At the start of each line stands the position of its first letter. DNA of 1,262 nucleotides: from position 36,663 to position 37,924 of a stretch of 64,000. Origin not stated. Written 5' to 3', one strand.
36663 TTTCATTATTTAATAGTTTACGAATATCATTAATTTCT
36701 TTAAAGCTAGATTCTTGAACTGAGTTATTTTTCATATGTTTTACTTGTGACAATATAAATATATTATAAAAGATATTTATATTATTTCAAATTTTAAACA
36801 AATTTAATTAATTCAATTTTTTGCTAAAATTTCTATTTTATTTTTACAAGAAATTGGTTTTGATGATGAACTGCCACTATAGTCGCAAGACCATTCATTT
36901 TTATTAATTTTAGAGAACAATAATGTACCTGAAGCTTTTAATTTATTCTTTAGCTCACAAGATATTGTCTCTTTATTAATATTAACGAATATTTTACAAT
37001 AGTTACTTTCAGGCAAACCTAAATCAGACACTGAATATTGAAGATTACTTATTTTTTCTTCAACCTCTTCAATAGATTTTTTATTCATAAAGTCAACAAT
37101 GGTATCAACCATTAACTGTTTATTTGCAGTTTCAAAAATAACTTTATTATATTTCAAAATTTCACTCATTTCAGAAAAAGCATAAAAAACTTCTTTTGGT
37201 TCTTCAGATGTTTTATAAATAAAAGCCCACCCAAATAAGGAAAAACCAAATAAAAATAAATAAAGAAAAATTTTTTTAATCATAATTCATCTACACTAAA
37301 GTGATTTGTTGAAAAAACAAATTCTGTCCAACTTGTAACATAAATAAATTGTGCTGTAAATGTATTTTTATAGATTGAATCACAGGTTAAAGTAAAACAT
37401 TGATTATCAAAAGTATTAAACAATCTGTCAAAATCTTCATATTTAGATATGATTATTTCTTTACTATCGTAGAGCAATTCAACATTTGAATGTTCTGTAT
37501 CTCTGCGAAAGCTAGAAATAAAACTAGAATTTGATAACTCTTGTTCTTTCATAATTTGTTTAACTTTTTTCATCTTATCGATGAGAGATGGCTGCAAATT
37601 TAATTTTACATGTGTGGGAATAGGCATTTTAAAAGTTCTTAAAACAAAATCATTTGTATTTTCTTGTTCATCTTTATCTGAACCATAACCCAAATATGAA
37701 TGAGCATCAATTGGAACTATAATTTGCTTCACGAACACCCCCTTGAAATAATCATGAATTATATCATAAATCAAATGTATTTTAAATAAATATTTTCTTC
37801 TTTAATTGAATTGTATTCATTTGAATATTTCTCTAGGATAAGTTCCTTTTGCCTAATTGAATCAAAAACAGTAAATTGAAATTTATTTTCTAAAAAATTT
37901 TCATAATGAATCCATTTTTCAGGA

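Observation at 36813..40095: Tightly overlapping six-gene operon of unknown proteins including an LRR-like repeat protein and a putative PD-(D/E)xK-fold protein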

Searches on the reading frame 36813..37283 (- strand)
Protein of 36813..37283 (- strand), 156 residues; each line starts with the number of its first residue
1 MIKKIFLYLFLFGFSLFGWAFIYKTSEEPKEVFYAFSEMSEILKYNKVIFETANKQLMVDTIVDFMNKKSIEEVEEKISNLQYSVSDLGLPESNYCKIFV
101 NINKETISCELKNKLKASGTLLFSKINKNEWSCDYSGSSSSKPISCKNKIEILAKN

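Call 4: search_protein_families(library=pfam, proteins=[window:36813-37283:-], max_evalue=1)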
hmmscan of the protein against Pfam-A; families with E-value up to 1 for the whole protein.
window:36813-37283:- (156 aa): 3 families
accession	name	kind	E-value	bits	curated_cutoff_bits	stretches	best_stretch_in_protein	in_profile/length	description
PF16895.10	DUF5085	-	0.0093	16.9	30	1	47-110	8-69/141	Domain of unknown function (DUF5085)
PF10437.14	Lip_prot_lig_C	-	0.02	15.3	24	1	64-107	36-81/85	Bacterial lipoate protein ligase C-terminus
PF10126.14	Nit_Regul_Hom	-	0.042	14.2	23.8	1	33-85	42-95/107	Uncharacterized protein, homolog of nitrogen regulatory protein PII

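Call 5: search_protein_families(library=phrogs, proteins=[window:36813-37283:-], max_evalue=0.1)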
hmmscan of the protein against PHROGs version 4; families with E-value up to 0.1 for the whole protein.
window:36813-37283:- (156 aa): 1 family
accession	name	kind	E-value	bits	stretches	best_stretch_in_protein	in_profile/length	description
phrog_37396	-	unknown function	0.038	15.1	1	63-88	18-43/67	-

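Call 7: search_protein_families(library=padloc, proteins=[window:36813-37283:-], max_evalue=0.1)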
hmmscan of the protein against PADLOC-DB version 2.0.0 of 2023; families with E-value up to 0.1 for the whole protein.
window:36813-37283:- (156 aa): 0 families

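Call 47: search_protein_representatives(protein=window:36813-37283:-)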
Query: 156 residues. Proteins with E-value up to 0.001 (for the whole library): 10; up to 1e-10: 6; up to 1e-30: 1. The best 10 are listed.
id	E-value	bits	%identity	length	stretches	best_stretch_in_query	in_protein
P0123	9.9e-88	307.9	94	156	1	1-156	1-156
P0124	1.6e-24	102.9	40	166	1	3-150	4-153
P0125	1.2e-20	90.3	36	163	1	8-148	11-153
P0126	2.3e-14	70.0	34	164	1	4-151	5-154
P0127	1.1e-13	67.7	27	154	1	18-151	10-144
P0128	1.3e-11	61.0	31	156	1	6-148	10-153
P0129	1.4e-08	51.2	26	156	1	10-146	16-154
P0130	3.4e-05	40.2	26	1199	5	32-113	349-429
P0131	3.9e-05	40.0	31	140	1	4-134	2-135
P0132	1.0e-04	38.7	30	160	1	44-154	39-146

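Call 60: predict_structure(alignment_id=A4)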
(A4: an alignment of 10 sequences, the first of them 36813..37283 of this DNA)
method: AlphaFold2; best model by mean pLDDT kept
length: 156 residues; sequences in the alignment: 10
mean_pLDDT: 88.8   pTM: 0.76
mean pLDDT of the five models: 88.8, 88.3, 87.9, 87.5, 83.2
residues with pLDDT >= 90: 94; 70-90: 54; 50-70: 7; < 50: 1
segments of 3 or more residues with pLDDT < 50: none
pLDDT, mean of each block of 10 residues (from residue 1): 88 90 89 94 90 93 95 90 91 92 93 89 88 90 78 57
secondary structure, 60 per line:
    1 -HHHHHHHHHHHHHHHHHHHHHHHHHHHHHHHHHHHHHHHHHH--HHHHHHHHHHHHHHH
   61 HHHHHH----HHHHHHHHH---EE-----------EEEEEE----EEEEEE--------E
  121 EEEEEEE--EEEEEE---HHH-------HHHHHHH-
elements in order: H2-43 H46-66 H71-79 E96-101 E106-111 E120-127 E130-135 H149-155

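Call 63: search_solved_structures(query=A4, max_evalue=10, show_alignments=1)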
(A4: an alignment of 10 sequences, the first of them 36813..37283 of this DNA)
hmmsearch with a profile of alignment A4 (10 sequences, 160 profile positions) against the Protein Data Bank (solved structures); distinct sequences matched with E-value up to 10: 11.
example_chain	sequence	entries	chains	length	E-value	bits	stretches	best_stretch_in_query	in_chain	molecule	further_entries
9q9v_B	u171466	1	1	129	0.011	18.7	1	42-133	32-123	BB0238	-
8p33_D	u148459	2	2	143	0.016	18.1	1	42-133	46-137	BB0238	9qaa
8p32_D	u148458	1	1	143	0.043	16.7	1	42-133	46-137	BB0238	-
1d66_A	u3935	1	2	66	0.25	14.2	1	110-147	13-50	PROTEIN (GAL4)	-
4u3j_C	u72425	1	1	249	0.31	13.9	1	33-71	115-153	Protein STU2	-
2qk1_A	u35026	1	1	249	0.34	13.8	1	33-71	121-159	Protein STU2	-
6zzb_A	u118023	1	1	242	1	12.3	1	80-126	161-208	SAG family member (Sag19)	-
3coq_A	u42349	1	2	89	1.3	11.9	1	110-147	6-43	Regulatory protein GAL4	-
7uik_T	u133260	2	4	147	1.3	11.9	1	110-147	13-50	Regulatory protein GAL4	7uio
2zdi_A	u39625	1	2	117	2.4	11.1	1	26-96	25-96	Prefoldin subunit beta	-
4i5s_A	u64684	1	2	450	2.7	10.9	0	2-51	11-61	Putative histidine kinase CovS; VicK-like protein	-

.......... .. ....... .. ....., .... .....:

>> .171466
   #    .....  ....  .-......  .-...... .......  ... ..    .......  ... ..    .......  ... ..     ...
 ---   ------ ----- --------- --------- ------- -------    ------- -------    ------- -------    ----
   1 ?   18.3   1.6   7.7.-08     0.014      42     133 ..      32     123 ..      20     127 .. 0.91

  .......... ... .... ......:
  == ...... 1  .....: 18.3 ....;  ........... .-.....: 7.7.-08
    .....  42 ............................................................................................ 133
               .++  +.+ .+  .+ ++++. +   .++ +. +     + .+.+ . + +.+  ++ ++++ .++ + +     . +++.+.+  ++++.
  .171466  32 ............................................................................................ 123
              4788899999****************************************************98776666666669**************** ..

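Call 70: find_encoding_contigs(protein=P0124, flank=6000, max_places=2)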
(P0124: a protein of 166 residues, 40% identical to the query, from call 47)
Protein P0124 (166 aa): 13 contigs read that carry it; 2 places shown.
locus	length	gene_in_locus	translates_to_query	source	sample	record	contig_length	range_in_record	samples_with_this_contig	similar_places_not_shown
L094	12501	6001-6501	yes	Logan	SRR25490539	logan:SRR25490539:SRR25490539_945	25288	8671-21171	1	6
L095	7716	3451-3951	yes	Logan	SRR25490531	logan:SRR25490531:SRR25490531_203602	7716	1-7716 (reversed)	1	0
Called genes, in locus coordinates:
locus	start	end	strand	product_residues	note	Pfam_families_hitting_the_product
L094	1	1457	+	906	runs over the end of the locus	PF13637:Ank_4 (faint), PF13606:Ank_3 (faint), PF12796:Ank_2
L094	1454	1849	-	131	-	-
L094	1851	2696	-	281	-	PF03692:CxxCxxCC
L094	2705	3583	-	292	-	PF00929:RNase_T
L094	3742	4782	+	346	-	-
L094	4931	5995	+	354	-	PF00268:Ribonuc_red_sm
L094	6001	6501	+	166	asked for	-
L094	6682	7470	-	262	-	-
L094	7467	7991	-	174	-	-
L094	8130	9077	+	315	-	-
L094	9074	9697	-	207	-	PF01467:CTP_transf_like (weak)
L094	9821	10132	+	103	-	-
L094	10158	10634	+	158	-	-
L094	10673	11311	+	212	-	PF01464:SLT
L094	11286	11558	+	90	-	-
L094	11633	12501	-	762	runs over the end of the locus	PF03477:ATP-cone, PF00317:Ribonuc_red_lgN, PF02867:Ribonuc_red_lgC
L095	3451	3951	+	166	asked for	-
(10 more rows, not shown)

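Call 71: find_encoding_contigs(protein=P0125, flank=6000, max_places=2)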
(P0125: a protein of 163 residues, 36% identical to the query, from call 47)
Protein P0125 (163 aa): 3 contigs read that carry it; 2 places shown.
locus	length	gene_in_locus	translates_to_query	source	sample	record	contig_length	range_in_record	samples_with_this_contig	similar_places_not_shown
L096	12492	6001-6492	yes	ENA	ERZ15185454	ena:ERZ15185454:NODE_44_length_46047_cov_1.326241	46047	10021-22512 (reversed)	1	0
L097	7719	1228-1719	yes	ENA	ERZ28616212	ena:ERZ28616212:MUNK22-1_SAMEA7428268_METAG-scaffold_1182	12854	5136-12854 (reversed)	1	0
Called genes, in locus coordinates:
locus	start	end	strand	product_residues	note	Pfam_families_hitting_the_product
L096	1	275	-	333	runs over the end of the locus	PF00135:COesterase, PF20434:BD-FAE, PF07859:Abhydrolase_3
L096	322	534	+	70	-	-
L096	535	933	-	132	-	-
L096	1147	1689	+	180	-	PF01661:Macro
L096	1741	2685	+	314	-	-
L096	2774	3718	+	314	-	PF24521:Ank_KRIT1 (faint), PF13857:Ank_5 (weak), PF12796:Ank_2, PF13606:Ank_3 (faint), PF13637:Ank_4, PF00023:Ank, PF13637:Ank_4 (weak), PF12796:Ank_2 (weak)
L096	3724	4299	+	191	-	-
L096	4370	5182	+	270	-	PF08238:Sel1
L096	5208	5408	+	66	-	-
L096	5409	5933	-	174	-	-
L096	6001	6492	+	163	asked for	-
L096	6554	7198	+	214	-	PF03330:DPBB_1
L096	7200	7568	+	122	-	-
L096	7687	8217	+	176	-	PF23310:TPR_27 (faint), PF08238:Sel1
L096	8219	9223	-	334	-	PF03747:ADP_ribosyl_GH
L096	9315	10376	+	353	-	PF00226:DnaJ, PF08238:Sel1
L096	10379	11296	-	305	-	-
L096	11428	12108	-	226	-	PF02107:FlgH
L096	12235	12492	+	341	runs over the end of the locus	-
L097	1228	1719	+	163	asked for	-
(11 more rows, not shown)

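Call 74: search_protein_families(library=ncbifam, proteins=[window:36813-37283:-], max_evalue=0.05)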
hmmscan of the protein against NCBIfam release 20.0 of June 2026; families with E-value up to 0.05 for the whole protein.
window:36813-37283:- (156 aa): 0 families

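Call 76: search_dna_similar(query=window:36813-37283:-, collection=phages, mode=protein, max_evalue=0.1)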
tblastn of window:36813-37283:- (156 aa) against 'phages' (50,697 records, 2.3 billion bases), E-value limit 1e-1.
No match.

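Call 92: fold_search(model_id=the predicted structure, library=viral)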
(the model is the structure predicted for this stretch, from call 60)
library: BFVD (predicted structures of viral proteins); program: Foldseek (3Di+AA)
matches with E <= 10: 356; with E <= 0.001: 0
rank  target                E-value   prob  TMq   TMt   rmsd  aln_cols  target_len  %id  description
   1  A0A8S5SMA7            2.1e-01  0.25  0.23  0.33   8.3        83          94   12  Uncharacterized protein [Myoviridae sp. ctPoO4]
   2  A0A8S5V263            2.9e-01  0.20  0.21  0.29   8.9        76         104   13  Uncharacterized protein [Myoviridae sp. ctJ2i1]
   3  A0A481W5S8            4.2e-01  0.15  0.24  0.23  10.0       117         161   10  Uncharacterized protein [Pseudomonas phage Psa21]
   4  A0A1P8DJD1            4.7e-01  0.11  0.18  0.25   6.2        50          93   10  (no name in the UniProt tables at hand)
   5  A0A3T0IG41            5.0e-01  0.14  0.23  0.27  11.6       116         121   12  (no name in the UniProt tables at hand)
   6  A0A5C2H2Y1            5.3e-01  0.23  0.26  0.33  11.4       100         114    9  Transposase [Enterococcus phage PEf771]
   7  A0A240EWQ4            6.4e-01  0.05  0.13  0.18  16.6       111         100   11  (no name in the UniProt tables at hand)
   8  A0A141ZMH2            7.6e-01  0.13  0.22  0.23   8.7        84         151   14  (no name in the UniProt tables at hand)
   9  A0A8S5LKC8            7.6e-01  0.13  0.23  0.14   6.9        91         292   12  Uncharacterized protein [Siphoviridae sp. ctXPh6]
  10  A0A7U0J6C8            7.6e-01  0.11  0.20  0.10   8.6        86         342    3  (no name in the UniProt tables at hand)
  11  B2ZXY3                8.6e-01  0.20  0.26  0.31  13.3       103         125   11  Uncharacterized protein [Ralstonia phage phiRSL1]
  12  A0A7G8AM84            9.7e-01  0.13  0.22  0.12   9.6       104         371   10  (no name in the UniProt tables at hand)
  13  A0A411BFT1            9.7e-01  0.07  0.19  0.21  13.1        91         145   11  (no name in the UniProt tables at hand)
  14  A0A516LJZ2            1.0e+00  0.16  0.25  0.10   5.0        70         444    8  (no name in the UniProt tables at hand)
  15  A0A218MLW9            1.0e+00  0.14  0.20  0.13   4.1        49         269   12  Putative DNA primase [uncultured virus]
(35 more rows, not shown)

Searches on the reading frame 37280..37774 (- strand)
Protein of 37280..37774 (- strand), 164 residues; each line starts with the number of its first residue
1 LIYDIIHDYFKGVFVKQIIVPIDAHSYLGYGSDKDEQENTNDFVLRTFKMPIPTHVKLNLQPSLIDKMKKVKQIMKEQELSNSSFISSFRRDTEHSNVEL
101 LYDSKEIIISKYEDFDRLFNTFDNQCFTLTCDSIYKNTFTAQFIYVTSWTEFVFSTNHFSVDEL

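Call 4: search_protein_families(library=pfam, proteins=[window:37280-37774:-], max_evalue=1)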
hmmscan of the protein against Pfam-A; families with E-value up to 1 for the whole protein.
window:37280-37774:- (164 aa): 1 family
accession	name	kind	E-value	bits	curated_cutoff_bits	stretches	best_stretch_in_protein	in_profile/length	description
PF21652.2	YDR124W_N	-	0.16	12.3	27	1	127-157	26-56/67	YDR124W, N-terminal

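Call 5: search_protein_families(library=phrogs, proteins=[window:37280-37774:-], max_evalue=0.1)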
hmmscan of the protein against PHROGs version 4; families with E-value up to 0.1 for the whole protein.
window:37280-37774:- (164 aa): 1 family
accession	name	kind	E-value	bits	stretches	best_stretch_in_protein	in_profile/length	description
phrog_17944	-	unknown function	0.049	14.4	1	86-151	124-196/202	-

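Call 7: search_protein_families(library=padloc, proteins=[window:37280-37774:-], max_evalue=0.1)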
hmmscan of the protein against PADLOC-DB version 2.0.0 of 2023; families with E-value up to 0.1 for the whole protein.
window:37280-37774:- (164 aa): 1 family
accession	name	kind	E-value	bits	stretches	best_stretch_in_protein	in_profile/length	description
PDLC03630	REase_MTase_IIG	-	0.002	14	1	34-140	497-599/1100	Type IIG restriction enzyme-methyltransferase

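Call 74: search_protein_families(library=ncbifam, proteins=[window:37280-37774:-], max_evalue=0.05)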
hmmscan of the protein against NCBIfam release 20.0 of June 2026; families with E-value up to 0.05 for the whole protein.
window:37280-37774:- (164 aa): 2 families
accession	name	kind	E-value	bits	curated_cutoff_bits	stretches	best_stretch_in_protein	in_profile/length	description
NF045905.1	TransRegLelALeg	equivalog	0.032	13.5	500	1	45-81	97-133/305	LysR family transcriptional regulator LelA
NF041551.1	YlcI_YnfO_N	subfamily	0.049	13.7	30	0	62-86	11-31/42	YlcI/YnfO family protein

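Call 75: search_dna_similar(query=window:37280-37774:-, collection=phages, mode=protein, max_evalue=0.1)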
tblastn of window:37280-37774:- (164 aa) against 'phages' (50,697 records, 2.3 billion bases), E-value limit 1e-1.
No match.

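Call 89: find_related_loci(query=window:37280-37732:-, collection=metagenome_contigs, flank=6000)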
Query window:37280-37732:- (150 aa) in metagenome_contigs; peptide patterns used: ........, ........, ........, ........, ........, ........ (x = any residue, [..] = any of these).
138 stretches matched a pattern, but none encodes a relative of the query by tblastn (E <= 1e-3).
